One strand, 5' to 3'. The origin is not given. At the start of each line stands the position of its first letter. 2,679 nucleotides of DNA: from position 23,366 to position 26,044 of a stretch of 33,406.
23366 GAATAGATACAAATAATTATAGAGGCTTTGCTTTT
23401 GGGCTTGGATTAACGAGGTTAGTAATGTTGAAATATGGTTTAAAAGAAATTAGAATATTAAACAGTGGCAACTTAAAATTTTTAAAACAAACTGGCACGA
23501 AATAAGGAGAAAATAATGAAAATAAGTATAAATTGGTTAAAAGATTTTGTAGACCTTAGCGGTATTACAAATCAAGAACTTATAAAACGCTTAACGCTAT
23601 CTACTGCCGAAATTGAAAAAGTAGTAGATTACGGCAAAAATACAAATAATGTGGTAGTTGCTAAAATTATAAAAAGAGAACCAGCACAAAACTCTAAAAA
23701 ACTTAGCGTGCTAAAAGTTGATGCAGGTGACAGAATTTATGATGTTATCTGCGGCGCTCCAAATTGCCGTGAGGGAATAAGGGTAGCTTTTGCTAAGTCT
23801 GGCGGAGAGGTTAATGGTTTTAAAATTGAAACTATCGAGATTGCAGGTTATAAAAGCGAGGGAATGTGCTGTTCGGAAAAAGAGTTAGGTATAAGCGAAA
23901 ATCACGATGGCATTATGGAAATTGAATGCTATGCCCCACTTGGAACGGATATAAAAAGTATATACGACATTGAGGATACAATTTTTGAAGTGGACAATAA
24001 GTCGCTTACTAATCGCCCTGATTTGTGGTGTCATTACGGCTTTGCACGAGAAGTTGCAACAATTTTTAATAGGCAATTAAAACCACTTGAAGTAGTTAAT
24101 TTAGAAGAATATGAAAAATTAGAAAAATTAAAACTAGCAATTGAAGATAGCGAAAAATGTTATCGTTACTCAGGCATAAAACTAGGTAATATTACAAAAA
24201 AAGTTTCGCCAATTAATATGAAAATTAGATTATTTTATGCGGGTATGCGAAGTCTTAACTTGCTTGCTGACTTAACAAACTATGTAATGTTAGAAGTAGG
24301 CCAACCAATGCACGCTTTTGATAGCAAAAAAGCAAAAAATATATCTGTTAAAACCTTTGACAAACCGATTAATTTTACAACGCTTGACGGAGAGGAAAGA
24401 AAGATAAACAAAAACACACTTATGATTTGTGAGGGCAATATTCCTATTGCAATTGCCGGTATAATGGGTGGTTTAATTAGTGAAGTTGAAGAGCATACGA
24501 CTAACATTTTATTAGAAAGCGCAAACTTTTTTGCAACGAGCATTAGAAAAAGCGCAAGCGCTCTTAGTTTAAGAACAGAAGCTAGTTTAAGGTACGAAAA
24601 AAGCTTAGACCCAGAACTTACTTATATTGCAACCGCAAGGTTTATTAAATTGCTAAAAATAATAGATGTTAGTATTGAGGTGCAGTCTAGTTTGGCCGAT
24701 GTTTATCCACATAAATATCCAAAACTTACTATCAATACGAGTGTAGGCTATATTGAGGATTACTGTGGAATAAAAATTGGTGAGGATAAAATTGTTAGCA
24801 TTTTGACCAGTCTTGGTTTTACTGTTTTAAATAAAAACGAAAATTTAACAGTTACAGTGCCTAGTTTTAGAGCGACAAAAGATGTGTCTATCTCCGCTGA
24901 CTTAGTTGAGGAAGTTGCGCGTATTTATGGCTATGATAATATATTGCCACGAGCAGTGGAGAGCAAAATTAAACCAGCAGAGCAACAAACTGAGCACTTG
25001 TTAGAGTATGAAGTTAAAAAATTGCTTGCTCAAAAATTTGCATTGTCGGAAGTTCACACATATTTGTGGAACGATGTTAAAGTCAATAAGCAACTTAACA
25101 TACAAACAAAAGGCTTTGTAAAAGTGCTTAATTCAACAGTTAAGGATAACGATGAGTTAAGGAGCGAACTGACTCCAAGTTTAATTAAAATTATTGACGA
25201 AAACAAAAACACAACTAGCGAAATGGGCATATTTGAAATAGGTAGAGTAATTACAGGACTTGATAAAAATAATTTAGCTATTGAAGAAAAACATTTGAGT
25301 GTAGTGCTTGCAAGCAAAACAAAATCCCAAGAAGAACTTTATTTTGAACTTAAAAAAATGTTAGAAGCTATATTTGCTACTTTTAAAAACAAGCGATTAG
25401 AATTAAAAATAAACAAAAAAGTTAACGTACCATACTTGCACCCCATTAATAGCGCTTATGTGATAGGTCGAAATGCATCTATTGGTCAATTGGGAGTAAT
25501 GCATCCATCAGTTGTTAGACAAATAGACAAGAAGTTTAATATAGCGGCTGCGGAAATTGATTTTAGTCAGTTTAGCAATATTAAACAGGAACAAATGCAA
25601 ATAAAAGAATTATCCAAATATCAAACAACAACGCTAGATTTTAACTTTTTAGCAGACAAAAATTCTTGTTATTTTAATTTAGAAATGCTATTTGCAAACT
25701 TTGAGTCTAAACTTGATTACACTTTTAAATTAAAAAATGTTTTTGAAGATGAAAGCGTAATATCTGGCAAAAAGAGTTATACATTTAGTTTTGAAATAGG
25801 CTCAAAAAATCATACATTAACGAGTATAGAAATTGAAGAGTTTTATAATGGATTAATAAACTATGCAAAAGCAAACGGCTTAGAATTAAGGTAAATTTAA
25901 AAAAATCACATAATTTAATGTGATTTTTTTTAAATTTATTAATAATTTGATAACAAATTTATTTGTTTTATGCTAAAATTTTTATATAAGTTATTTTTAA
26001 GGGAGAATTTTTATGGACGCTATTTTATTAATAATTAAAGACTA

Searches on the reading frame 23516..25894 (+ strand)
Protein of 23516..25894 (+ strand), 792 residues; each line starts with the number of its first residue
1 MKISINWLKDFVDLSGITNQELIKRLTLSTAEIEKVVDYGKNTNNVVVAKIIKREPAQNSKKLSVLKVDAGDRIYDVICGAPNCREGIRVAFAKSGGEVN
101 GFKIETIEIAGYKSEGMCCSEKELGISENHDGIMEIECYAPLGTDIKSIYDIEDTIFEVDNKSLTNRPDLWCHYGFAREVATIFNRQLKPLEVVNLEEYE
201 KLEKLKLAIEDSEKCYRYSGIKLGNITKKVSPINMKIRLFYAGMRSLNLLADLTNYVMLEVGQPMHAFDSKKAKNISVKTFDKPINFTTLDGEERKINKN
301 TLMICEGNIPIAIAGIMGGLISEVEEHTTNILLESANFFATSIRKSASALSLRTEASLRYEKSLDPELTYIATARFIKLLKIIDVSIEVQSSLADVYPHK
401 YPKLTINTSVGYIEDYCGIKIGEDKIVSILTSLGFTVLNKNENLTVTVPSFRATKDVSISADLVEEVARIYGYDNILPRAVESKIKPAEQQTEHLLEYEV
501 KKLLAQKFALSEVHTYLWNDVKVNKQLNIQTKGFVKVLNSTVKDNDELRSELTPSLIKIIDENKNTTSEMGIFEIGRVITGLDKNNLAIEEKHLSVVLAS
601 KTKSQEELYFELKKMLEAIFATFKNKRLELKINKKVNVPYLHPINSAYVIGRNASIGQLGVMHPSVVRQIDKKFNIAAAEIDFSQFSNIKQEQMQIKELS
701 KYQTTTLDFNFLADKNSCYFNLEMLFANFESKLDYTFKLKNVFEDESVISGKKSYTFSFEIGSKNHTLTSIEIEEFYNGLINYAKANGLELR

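Call 46: find_related_loci(query=window:23516-25894:+, collection=genome_contigs, flank=500)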
Query window:23516-25894:+ (792 aa) in genome_contigs; peptide patterns used: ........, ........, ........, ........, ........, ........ (x = any residue, [..] = any of these).
521 stretches matched a pattern; 373 encode a relative of the query (tblastn E <= 1e-3); the best 80 are kept; 80 distinct loci.
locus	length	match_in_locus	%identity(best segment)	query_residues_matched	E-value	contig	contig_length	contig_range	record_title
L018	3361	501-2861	48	1-792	0e+0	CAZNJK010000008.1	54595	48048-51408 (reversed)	MAG TPA_asm: uncultured Christensenella sp. isolate SRP225648_co1_73 genome assembly, contig: NODE_975_length_54595_cov_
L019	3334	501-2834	46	1-774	0e+0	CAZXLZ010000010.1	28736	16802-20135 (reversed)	MAG TPA_asm: uncultured Clostridiaceae bacterium isolate SRP199465_co2_840 genome assembly, contig: NODE_4158_length_287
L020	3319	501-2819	43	1-791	0e+0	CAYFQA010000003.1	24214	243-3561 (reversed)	MAG TPA_asm: uncultured Muribaculaceae bacterium isolate ERP107106_co1_195 genome assembly, contig: NODE_1924_length_242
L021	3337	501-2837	42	1-791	0e+0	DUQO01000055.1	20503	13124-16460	MAG TPA_asm: Mollicutes bacterium isolate AS08sgBPME_408 268057_AS08, whole genome shotgun sequence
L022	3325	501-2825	41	1-787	8e-177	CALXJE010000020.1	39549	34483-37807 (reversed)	MAG: uncultured Clostridia bacterium isolate E03__bin236 genome assembly, contig: E03__k127_809666, whole genome shotgun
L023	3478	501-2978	38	1-773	4e-164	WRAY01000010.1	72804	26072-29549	MAG: Bacillota bacterium isolate Lab288P1bin55 Ga0131853_10000491, whole genome shotgun sequence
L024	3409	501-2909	39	1-767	1e-162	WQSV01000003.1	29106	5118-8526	MAG: Bacillota bacterium isolate Co191P3bin30 JGI24695J34938_10000807, whole genome shotgun sequence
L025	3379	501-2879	37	1-781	7e-152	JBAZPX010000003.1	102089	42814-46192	MAG: Patescibacteria group bacterium isolate SO_2017_SWC_4 scaffold_230_c1_LP-4_2017, whole genome shotgun sequence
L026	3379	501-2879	37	1-781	9e-150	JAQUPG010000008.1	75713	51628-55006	MAG: Patescibacteria group bacterium isolate STD1_219 NODE_643_length_75713_cov_6.469015_Sandtown_D1, whole genome shotg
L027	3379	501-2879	37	1-781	5e-149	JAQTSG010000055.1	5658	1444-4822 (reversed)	MAG: Patescibacteria group bacterium isolate STB_181 NODE_44271_length_5658_cov_3.276442_Sandtown_B, whole genome shotgu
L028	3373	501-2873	34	1-792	6e-144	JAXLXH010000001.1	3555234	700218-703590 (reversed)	MAG: Candidatus Sericytochromatia bacterium isolate STL-CYA2 C3.87.fa-1, whole genome shotgun sequence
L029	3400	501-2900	36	1-781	9e-138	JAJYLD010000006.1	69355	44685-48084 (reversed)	MAG: bacterium isolate DBS2-1.bin63 NODE_661_length_69355_cov_4.479633, whole genome shotgun sequence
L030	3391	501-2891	34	1-792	9e-135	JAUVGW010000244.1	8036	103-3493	MAG: Phycisphaerae bacterium isolate CSMAG_386 CSMAG_386_k141_2201631_length_8036_cov_7.0000, whole genome shotgun seque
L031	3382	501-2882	36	1-781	1e-133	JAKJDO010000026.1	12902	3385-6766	MAG: Patescibacteria group bacterium isolate UR.bin108 UR_contig_13552, whole genome shotgun sequence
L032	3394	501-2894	34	1-774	4e-133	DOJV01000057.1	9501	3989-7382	MAG TPA_asm: Candidatus Uhrbacteria bacterium isolate UBA12432 contig_1004, whole genome shotgun sequence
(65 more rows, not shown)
